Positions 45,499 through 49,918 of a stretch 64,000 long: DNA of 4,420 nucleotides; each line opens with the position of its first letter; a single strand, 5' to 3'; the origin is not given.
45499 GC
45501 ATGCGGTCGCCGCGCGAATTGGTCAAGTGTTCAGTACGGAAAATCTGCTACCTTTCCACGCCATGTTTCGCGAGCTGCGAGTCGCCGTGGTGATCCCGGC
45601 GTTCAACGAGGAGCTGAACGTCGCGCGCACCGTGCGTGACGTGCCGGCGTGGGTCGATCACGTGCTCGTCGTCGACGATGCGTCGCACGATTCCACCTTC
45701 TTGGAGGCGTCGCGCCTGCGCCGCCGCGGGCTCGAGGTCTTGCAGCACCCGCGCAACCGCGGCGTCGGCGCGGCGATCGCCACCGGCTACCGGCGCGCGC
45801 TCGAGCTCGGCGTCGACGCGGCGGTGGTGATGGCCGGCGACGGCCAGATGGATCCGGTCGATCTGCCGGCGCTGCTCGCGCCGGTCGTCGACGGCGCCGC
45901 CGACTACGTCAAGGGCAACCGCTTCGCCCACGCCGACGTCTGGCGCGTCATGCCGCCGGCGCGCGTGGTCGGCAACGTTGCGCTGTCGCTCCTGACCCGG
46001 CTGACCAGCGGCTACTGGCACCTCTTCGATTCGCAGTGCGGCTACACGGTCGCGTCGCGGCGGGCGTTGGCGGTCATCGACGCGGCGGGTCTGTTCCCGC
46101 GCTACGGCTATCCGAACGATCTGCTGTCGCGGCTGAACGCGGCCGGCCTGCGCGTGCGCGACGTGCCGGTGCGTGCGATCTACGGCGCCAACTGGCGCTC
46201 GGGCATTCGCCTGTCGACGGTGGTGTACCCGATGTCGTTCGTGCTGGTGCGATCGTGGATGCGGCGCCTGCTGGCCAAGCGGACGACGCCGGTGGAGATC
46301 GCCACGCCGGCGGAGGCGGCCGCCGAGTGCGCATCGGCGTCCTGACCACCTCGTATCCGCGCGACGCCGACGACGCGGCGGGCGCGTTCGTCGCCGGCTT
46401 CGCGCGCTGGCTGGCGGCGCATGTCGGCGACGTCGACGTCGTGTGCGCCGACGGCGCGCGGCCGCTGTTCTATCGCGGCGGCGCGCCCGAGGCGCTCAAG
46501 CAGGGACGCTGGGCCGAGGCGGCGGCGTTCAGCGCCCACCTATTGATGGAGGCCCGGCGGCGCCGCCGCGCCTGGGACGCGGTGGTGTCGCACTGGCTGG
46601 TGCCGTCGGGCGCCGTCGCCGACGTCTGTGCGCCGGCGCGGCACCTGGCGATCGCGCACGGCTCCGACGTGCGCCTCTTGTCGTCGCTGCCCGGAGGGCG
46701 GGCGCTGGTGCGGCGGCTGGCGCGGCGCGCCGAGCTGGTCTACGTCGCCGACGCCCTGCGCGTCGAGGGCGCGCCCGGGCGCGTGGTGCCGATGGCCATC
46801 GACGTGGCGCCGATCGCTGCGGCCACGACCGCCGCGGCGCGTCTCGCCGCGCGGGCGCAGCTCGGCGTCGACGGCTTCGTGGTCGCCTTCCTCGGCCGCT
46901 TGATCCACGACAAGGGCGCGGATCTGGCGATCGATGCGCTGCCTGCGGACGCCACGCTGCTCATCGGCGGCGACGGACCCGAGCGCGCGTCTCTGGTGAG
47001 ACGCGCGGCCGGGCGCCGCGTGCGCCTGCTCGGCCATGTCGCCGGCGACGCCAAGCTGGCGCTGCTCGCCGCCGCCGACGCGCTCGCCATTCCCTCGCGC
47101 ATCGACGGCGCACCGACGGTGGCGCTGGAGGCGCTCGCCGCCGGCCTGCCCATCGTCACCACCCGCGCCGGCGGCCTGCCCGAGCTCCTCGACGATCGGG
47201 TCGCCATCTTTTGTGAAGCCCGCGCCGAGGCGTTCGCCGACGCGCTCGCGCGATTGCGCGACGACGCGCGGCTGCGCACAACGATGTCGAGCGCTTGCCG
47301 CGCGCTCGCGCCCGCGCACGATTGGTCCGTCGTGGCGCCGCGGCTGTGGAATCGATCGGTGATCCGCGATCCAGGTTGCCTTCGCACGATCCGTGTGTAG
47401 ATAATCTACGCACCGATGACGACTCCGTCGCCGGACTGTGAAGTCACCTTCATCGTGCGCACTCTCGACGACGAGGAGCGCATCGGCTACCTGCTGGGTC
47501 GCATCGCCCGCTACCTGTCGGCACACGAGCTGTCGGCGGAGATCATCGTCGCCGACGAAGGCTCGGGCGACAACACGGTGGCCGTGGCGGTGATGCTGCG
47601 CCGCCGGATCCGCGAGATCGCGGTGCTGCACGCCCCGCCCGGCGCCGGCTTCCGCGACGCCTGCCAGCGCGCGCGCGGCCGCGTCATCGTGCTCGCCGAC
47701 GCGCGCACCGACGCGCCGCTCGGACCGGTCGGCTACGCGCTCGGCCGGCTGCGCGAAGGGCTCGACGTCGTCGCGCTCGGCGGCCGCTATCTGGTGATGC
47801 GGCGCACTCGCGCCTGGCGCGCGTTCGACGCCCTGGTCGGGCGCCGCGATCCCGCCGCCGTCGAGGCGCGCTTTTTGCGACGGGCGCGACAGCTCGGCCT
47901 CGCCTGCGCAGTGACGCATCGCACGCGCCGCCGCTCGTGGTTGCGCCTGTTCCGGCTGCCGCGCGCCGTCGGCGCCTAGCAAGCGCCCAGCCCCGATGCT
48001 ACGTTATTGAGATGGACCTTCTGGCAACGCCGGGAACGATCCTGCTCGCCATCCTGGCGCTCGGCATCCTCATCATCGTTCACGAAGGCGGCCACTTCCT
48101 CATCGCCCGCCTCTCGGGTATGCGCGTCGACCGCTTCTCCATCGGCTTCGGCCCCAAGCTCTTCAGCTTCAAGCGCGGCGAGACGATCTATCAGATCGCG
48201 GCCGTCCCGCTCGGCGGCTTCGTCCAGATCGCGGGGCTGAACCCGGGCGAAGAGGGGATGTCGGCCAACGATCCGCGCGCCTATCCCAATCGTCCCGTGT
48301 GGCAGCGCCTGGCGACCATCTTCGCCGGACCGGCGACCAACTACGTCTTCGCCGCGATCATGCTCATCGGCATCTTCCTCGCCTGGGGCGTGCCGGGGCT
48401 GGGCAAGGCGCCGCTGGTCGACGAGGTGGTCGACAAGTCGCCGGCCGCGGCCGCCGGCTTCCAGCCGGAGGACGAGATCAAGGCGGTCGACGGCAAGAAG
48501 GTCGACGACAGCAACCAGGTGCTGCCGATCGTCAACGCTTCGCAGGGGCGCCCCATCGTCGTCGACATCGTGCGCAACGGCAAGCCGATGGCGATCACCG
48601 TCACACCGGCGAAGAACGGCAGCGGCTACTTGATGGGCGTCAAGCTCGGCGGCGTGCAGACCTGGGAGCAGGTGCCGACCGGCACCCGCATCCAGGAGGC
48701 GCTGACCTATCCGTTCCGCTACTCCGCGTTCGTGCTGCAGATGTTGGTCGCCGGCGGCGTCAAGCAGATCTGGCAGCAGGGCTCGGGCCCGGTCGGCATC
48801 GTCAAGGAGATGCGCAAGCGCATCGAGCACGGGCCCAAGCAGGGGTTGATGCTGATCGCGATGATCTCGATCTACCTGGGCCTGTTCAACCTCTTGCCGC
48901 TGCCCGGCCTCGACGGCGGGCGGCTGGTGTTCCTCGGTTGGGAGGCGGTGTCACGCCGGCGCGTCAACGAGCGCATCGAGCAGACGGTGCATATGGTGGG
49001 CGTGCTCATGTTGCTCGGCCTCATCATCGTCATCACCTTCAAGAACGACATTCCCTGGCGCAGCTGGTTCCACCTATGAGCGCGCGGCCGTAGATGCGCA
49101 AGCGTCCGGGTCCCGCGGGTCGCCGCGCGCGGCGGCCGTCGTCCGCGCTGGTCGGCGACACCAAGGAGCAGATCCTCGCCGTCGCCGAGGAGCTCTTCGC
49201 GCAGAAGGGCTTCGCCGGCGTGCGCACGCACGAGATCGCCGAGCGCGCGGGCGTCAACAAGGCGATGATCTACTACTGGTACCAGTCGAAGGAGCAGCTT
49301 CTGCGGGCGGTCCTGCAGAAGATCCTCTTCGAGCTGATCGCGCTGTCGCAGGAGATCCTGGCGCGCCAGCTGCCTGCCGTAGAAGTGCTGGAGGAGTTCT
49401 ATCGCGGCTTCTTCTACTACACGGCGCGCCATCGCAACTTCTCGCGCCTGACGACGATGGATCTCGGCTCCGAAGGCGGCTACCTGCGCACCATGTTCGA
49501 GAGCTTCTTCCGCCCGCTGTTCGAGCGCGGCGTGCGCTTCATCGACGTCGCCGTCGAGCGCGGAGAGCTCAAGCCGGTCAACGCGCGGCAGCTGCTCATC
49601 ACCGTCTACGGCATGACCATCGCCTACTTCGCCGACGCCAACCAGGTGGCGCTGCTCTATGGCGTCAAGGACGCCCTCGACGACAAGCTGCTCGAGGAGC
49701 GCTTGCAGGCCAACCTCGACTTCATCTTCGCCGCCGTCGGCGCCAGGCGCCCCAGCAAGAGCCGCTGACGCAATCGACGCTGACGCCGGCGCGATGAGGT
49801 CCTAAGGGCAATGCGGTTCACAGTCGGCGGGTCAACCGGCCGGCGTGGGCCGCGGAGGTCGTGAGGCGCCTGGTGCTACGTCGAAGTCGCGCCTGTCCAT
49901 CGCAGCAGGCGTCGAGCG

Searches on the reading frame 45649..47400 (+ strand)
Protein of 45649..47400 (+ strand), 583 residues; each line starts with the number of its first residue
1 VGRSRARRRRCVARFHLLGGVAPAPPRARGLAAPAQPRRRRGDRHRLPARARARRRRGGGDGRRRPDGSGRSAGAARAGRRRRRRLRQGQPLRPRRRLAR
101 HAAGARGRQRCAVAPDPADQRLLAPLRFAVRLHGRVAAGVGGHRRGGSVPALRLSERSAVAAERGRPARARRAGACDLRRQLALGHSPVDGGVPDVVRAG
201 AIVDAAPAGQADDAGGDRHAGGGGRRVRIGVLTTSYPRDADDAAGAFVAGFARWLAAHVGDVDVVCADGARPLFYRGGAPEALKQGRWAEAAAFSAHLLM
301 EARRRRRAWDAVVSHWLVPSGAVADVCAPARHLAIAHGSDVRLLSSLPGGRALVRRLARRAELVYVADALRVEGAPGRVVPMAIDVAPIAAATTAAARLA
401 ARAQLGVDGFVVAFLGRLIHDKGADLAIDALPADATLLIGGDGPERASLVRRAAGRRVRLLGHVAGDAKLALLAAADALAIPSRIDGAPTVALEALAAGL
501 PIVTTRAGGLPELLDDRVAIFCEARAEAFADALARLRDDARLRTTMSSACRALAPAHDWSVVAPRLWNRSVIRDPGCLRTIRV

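Call 54: search_protein_families(library=pfam, proteins=[window:45649-47400:+], max_evalue=0.001)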
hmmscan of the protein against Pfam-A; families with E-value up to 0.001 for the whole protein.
window:45649-47400:+ (583 aa): 4 families
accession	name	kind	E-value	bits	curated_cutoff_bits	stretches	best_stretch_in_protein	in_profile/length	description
PF13692.12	Glyco_trans_1_4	-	1e-24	87.8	27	1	410-539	2-142/142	Glycosyl transferases group 1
PF00534.26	Glycos_transf_1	-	1.2e-23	83.9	26.4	1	408-549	14-168/172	Glycosyl transferases group 1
PF13524.12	Glyco_trans_1_2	-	6.5e-07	29.8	25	1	436-560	16-136/144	Glycosyl transferase-like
PF20706.3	GT4-conflict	-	1.5e-06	27.9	26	1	406-519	194-325/385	Family 4 Glycosyltransferase in conflict systems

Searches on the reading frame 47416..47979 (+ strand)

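Call 54: search_protein_families(library=pfam, proteins=[window:47416-47979:+], max_evalue=0.001)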
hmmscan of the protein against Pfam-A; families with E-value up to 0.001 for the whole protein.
window:47416-47979:+ (187 aa): 1 family
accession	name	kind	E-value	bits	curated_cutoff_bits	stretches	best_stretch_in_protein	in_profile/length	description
PF00535.33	Glycos_transf_2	-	3.3e-06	27.6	23.3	1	25-135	12-126/168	Glycosyl transferase family 2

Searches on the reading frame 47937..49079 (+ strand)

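Call 54: search_protein_families(library=pfam, proteins=[window:47937-49079:+], max_evalue=0.001)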
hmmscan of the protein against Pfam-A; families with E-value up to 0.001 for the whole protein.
window:47937-49079:+ (380 aa): 3 families
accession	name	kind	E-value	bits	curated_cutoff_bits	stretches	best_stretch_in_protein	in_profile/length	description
PF02163.28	Peptidase_M50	-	6.6e-58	196.1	27.2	1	38-361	2-220/221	Peptidase family M50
PF13180.12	PDZ_2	-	3.7e-09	37.2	27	1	160-222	15-78/80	PDZ domain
PF17820.7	PDZ_6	-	2e-07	31.1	27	1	161-213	2-54/54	PDZ domain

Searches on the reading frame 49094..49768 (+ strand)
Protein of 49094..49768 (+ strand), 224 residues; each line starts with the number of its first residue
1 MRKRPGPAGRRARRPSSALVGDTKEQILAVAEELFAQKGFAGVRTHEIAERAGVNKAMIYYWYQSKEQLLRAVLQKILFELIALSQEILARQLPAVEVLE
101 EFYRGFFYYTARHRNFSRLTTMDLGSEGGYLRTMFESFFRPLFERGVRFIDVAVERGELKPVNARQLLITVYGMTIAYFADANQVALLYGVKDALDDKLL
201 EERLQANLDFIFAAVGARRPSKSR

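Call 54: search_protein_families(library=pfam, proteins=[window:49094-49768:+], max_evalue=0.001)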
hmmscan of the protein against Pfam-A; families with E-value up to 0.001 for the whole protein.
window:49094-49768:+ (224 aa): 4 families
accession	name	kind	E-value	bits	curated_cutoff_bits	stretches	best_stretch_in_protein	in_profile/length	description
PF00440.29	TetR_N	-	1.5e-16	60.3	24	1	27-73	1-47/47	Bacterial regulatory proteins, tetR family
PF17938.6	TetR_C_29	-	6.5e-07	29.9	26.2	1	96-211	2-119/119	Tetracyclin repressor-like, C-terminal domain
PF08362.16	TetR_C_3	-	7.6e-07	29.6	25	1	75-215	2-140/143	YcdC-like protein, C-terminal region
PF14514.11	TetR_C_9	-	6.4e-05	23.5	25.3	1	106-216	19-125/130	Tetracyclin repressor-like, C-terminal domain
